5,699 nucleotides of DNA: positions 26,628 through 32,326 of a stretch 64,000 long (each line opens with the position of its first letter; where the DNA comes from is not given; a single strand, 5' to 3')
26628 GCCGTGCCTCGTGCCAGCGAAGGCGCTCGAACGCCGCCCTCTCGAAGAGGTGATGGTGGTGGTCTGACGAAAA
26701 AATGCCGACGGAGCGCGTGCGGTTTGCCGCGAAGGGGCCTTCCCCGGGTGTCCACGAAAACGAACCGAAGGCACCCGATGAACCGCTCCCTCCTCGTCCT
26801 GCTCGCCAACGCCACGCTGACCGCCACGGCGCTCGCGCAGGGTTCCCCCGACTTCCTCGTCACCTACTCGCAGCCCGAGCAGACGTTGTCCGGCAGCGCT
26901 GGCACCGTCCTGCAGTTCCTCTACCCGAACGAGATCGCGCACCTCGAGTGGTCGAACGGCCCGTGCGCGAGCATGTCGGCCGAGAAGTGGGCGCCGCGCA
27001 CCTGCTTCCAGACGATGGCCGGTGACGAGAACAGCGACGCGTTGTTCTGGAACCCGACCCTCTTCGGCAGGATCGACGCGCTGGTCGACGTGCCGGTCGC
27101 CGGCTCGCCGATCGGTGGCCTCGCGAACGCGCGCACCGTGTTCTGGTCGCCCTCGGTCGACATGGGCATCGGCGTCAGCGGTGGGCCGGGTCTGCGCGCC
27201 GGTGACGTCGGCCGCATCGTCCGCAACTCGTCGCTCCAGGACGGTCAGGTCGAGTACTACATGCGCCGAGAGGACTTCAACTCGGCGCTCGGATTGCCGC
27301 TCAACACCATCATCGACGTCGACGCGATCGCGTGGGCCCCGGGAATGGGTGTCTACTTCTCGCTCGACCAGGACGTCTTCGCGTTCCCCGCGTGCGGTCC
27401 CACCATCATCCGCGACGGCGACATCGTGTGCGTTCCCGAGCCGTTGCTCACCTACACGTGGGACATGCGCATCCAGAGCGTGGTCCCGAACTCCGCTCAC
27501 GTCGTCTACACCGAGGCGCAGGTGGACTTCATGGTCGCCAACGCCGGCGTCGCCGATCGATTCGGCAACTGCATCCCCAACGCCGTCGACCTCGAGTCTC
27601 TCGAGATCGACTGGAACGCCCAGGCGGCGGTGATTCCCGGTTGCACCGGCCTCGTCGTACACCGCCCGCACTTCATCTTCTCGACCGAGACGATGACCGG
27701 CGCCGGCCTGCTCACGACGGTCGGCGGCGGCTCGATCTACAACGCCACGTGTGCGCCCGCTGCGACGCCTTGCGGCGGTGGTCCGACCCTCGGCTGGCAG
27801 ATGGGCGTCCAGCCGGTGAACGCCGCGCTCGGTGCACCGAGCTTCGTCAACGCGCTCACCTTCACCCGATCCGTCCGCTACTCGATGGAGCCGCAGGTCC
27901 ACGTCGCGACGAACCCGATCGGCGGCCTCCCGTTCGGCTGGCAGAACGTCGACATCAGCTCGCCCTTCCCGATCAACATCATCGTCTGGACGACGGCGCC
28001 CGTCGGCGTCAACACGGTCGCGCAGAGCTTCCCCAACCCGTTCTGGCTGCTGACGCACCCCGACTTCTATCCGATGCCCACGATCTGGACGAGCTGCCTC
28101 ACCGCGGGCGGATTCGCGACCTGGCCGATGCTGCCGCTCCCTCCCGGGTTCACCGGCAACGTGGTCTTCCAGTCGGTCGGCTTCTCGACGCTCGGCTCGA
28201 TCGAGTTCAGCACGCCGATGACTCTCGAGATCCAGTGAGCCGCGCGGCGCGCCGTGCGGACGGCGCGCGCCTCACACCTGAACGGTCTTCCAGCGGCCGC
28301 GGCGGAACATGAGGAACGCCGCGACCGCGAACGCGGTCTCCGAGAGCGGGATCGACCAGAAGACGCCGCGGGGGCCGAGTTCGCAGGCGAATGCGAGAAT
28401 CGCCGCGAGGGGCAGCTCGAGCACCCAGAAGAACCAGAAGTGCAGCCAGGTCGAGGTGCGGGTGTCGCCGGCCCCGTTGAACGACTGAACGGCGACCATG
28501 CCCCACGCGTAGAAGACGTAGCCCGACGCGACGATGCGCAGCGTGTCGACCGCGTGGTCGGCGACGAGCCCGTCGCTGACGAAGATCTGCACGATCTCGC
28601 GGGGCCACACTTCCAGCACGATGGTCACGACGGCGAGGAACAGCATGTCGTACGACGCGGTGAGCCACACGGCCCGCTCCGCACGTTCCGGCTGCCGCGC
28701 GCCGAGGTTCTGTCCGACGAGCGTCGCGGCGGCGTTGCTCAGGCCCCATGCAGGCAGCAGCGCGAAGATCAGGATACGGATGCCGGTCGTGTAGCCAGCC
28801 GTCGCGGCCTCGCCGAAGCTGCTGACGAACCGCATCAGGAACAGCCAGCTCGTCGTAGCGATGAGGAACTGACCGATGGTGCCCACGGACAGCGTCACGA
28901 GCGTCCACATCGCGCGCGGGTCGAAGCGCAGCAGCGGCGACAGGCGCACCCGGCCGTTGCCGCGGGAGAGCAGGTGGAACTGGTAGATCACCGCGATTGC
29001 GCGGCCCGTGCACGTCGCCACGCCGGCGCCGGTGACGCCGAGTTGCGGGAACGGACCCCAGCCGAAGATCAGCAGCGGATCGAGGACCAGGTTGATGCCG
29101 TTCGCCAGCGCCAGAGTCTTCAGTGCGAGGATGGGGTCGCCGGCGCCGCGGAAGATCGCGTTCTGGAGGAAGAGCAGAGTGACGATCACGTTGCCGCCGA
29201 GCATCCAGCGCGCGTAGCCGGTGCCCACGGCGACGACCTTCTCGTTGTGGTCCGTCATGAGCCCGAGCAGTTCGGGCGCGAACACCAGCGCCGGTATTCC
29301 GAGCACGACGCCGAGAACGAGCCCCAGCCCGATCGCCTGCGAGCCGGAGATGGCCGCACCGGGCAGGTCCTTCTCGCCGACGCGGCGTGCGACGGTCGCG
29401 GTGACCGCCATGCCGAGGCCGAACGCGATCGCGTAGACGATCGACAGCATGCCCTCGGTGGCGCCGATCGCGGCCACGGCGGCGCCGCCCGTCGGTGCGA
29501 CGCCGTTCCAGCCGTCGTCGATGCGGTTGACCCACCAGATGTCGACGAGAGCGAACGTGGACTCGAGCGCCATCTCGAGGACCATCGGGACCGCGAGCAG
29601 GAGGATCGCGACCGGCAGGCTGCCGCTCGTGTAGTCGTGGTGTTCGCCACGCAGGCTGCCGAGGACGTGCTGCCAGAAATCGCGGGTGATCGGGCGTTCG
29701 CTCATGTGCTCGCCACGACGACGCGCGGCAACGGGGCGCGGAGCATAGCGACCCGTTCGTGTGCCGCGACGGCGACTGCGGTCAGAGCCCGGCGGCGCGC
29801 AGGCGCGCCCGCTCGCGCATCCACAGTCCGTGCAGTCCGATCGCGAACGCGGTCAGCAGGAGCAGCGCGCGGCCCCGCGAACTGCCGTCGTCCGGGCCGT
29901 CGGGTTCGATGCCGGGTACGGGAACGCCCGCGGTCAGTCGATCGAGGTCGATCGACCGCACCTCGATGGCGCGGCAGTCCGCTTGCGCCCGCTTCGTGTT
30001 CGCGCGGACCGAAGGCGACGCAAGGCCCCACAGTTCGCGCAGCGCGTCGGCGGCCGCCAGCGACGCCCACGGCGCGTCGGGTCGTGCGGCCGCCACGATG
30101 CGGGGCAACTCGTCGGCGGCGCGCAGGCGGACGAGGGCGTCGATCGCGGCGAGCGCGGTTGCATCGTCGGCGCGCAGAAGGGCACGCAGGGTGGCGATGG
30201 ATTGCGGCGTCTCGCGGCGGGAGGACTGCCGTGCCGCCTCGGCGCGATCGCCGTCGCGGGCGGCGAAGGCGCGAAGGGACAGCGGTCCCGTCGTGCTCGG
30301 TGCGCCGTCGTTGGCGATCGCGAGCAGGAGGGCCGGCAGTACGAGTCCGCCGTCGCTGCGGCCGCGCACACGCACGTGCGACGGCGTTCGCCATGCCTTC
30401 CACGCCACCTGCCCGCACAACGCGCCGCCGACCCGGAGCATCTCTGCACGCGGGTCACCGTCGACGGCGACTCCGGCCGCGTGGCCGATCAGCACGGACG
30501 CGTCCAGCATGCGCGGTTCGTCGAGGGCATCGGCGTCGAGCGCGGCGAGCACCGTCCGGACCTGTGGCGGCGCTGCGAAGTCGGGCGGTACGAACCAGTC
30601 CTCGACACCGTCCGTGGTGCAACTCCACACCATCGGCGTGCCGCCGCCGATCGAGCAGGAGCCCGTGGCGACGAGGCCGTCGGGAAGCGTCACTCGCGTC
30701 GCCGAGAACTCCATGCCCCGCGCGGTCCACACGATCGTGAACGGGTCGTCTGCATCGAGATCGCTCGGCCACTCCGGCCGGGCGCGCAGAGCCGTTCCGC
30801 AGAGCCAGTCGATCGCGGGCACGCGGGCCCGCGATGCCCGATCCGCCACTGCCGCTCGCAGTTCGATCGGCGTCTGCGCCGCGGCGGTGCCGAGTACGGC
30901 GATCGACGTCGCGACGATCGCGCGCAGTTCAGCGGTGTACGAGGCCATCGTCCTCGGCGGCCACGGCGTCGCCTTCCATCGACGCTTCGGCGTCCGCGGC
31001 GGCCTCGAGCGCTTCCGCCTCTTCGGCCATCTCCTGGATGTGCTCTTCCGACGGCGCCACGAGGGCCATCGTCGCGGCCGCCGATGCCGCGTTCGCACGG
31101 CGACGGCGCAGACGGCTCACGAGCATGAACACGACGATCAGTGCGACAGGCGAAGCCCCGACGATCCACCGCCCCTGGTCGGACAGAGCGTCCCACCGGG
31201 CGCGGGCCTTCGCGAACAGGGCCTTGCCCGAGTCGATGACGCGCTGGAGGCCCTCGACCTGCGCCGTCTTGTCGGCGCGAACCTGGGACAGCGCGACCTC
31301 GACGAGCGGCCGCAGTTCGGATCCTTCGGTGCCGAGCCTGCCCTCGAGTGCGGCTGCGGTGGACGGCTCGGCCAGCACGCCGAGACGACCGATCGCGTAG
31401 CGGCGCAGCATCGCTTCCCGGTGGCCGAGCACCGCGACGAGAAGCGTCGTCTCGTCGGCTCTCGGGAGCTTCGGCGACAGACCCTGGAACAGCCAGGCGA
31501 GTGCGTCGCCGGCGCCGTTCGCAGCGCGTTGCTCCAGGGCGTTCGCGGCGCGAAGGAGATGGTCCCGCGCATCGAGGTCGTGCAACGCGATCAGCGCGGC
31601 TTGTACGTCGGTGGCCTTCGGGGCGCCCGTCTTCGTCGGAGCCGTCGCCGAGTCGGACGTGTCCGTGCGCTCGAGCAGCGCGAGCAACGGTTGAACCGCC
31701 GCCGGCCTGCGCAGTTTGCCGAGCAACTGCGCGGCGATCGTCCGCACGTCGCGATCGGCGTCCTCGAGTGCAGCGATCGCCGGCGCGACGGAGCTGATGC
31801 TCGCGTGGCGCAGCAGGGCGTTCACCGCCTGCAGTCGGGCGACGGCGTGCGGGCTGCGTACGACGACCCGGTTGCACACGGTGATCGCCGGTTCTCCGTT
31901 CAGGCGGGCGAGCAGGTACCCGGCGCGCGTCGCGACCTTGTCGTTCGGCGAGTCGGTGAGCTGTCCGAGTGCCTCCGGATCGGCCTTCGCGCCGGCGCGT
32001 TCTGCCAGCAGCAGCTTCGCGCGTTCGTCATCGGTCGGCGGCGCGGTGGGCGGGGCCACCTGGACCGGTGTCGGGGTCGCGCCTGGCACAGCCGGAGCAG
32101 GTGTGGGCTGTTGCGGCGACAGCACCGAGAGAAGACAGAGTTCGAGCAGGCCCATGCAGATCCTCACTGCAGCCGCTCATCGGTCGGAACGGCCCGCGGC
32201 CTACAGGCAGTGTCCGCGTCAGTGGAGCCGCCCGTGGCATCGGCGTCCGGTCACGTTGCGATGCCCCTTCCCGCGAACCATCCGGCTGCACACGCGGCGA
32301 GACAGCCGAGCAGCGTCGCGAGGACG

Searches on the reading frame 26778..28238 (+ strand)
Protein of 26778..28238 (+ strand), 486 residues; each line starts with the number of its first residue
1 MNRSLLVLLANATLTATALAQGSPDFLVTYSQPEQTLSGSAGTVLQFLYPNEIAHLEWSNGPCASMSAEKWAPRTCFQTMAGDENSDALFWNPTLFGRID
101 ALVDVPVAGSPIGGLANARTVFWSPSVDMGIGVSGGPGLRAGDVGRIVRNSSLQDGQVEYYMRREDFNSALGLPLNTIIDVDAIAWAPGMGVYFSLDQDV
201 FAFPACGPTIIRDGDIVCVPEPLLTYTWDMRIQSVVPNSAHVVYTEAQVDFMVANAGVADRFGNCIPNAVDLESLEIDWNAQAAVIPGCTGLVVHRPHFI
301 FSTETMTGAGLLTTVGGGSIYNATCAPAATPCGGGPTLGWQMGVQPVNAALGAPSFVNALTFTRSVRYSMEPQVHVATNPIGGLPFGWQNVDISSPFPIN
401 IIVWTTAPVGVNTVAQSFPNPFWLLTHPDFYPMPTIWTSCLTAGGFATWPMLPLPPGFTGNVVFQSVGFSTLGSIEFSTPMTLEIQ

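Call 5: search_protein_families(library=pfam, proteins=[window:26778-28238:+], max_evalue=1)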
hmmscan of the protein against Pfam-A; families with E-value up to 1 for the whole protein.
window:26778-28238:+ (486 aa): 0 families

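Call 6: search_protein_families(library=ncbifam, proteins=[window:26778-28238:+], max_evalue=1)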
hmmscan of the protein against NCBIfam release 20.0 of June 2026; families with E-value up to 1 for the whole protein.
window:26778-28238:+ (486 aa): 4 families
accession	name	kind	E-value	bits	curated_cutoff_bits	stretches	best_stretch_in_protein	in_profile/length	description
NF053853.1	ScActCoATferScpC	equivalog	0.029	13.1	500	1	231-261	404-434/493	succinyl-CoA:acetate CoA-transferase ScpC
TIGR03458.1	YgfH_subfam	subfamily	0.035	12.7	658.7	1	230-263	399-432/489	succinate CoA transferase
NF053666.1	BtrAceCoATfers1341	equivalog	0.049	12.5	740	1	230-264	399-433/492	butyryl-CoA:acetate CoA transferase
NF005636.0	PRK07395.1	subfamily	0.33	9.1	723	1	288-345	172-226/560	L-aspartate oxidase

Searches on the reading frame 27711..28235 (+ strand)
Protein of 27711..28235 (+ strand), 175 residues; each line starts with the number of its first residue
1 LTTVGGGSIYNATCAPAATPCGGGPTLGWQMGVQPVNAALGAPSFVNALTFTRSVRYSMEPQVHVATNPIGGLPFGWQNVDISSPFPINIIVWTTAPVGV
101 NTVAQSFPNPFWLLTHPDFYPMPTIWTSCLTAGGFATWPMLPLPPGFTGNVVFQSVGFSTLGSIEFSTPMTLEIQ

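Call 75: predict_structure(alignment_id=A7)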
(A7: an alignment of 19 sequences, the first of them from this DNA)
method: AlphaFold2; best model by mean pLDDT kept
length: 175 residues; sequences in the alignment: 19
mean_pLDDT: 58.8   pTM: 0.51
mean pLDDT of the five models: 58.8, 53.8, 52.1, 52.0, 50.1
residues with pLDDT >= 90: 0; 70-90: 70; 50-70: 25; < 50: 80
segments of 3 or more residues with pLDDT < 50: 1-37, 39-54, 97-123
pLDDT, mean of each block of 10 residues (from residue 1): 33 38 42 45 33 53 79 85 80 58 39 45 65 81 77 72 68 73
secondary structure, 60 per line:
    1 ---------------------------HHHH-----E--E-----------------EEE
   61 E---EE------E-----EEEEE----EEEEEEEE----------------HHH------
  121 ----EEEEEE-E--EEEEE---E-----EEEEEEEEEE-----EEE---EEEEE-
elements in order: H28-31 E58-61 E79-83 E88-95 E125-130 E135-139 E149-158 E164-166 E170-174

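Call 78: fold_search(model_id=the predicted structure, library=pdb)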
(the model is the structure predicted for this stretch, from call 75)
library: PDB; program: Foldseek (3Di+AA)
matches with E <= 10: 1908; with E <= 0.001: 1
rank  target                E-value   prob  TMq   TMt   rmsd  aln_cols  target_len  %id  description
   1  5hhm_I                9.4e-04  1.00  0.33  0.30   5.0       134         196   13  Crystal Structure of the JM22 TCR in complex with HLA-A*0201 in complex with M1-F5L (released 2016-03-23)
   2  6os2_D                1.1e-03  0.99  0.33  0.42   9.1       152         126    8  Structure of synthetic nanobody-stabilized angiotensin II type 1 receptor bound to TRV026 (released 2020-02-19)
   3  1oga_D                1.3e-03  1.00  0.33  0.30   5.0       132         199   11  A structural basis for immunodominant human T-cell receptor recognition. (released 2003-06-19)
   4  9hls_J                2.4e-03  0.99  0.33  0.42   5.3       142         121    8  Structure of A16/G9 (vaccinia virus) in complex with VHH D07, VHH B01 and VHH C05 (released 2025-09-03)
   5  9ytd_D                2.7e-03  0.99  0.34  0.48   9.2       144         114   10  Designed antibody vAB66 targeting PAP-HLA A*02:01 (released 2025-12-17)
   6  8hxq_A                3.2e-03  0.97  0.32  0.42   8.4       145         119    6  Nanobody1 in complex with human BCMA ECD (released 2024-01-03)
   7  6do1_C                3.2e-03  0.97  0.33  0.42   6.0       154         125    7  Structure of nanobody-stabilized angiotensin II type 1 receptor bound to S1I8 (released 2019-01-30)
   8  7ssh_R                3.6e-03  0.98  0.32  0.46   9.2       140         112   10  Single chain trimer HLA-A*02:01 (Y108A) with HPV.16 E7 peptide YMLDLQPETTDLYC (released 2022-11-23)
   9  7ssh_d                3.6e-03  0.97  0.32  0.45   8.8       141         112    8  Single chain trimer HLA-A*02:01 (Y108A) with HPV.16 E7 peptide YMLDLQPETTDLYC (released 2022-11-23)
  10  6rtw_B                3.6e-03  0.97  0.33  0.41   6.0       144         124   10  Crystal structure of the Patched-1 (PTCH1) ectodomain in complex with nanobody NB64 and cholesterol-hemisuccinate (released 2019-10-02)
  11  9ulp_D                3.8e-03  0.99  0.34  0.46   5.4       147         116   10  Crystal structure of FtsB from Streptococcus pyogenes in complex with Nb1 nanobody (released 2026-03-25)
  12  9hls_E                4.2e-03  0.99  0.33  0.44   5.4       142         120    8  Structure of A16/G9 (vaccinia virus) in complex with VHH D07, VHH B01 and VHH C05 (released 2025-09-03)
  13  7sqp_B                4.2e-03  0.98  0.33  0.46   9.2       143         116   10  Single chain trimer HLA-A*02:01 (Y108C) with HPV.16 E7 peptide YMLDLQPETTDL (released 2022-11-23)
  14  9mnw_C                4.5e-03  0.95  0.31  0.40   6.9       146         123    5  Cryo-EM structure of human MPC in complex with GW604714 (released 2025-03-05)
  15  9eht_F                4.5e-03  0.91  0.28  0.38   8.6       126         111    9  Crystal Structure of PD-1/retifanlimab complex (released 2025-12-03)
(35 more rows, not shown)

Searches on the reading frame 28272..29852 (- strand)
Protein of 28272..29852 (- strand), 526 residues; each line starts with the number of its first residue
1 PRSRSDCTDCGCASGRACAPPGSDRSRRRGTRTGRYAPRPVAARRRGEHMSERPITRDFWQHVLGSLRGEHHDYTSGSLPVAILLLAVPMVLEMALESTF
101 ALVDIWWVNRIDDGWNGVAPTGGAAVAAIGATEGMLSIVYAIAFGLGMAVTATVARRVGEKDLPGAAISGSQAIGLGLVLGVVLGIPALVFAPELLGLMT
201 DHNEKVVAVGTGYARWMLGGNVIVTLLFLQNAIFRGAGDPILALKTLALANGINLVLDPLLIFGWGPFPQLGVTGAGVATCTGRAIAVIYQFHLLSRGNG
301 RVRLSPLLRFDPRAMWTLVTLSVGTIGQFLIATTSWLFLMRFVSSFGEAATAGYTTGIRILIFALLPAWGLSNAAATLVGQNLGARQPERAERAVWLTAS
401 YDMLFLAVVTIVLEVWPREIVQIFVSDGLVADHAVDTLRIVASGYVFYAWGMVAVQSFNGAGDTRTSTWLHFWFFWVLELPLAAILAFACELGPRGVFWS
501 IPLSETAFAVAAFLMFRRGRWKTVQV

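Call 21: search_protein_families(library=pfam, proteins=[window:28272-29852:-], max_evalue=0.001)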
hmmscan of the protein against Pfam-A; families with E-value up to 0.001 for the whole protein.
window:28272-29852:- (526 aa): 1 family
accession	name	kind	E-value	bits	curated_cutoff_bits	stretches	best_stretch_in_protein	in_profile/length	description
PF01554.23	MatE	-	2.9e-47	160.8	24.9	2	327-484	4-160/161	MatE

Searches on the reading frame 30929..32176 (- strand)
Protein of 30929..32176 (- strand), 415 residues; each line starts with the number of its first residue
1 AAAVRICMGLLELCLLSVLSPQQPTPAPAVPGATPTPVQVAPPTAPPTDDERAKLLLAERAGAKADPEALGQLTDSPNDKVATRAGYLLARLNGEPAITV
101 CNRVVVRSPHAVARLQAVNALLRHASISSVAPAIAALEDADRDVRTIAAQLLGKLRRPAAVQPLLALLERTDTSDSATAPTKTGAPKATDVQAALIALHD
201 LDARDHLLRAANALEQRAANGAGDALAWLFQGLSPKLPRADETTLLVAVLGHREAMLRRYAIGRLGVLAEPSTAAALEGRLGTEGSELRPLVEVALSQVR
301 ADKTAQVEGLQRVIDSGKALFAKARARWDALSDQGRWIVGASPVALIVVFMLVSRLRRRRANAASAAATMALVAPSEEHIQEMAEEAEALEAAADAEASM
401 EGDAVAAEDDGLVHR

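Call 22: search_protein_families(library=pfam, proteins=[window:30929-32176:-], max_evalue=0.001)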
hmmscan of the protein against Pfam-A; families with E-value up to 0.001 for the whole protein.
window:30929-32176:- (415 aa): 1 family
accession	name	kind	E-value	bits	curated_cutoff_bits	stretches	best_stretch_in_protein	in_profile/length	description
PF13646.12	HEAT_2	-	4.6e-08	33.7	27.7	1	107-174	10-77/88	HEAT repeats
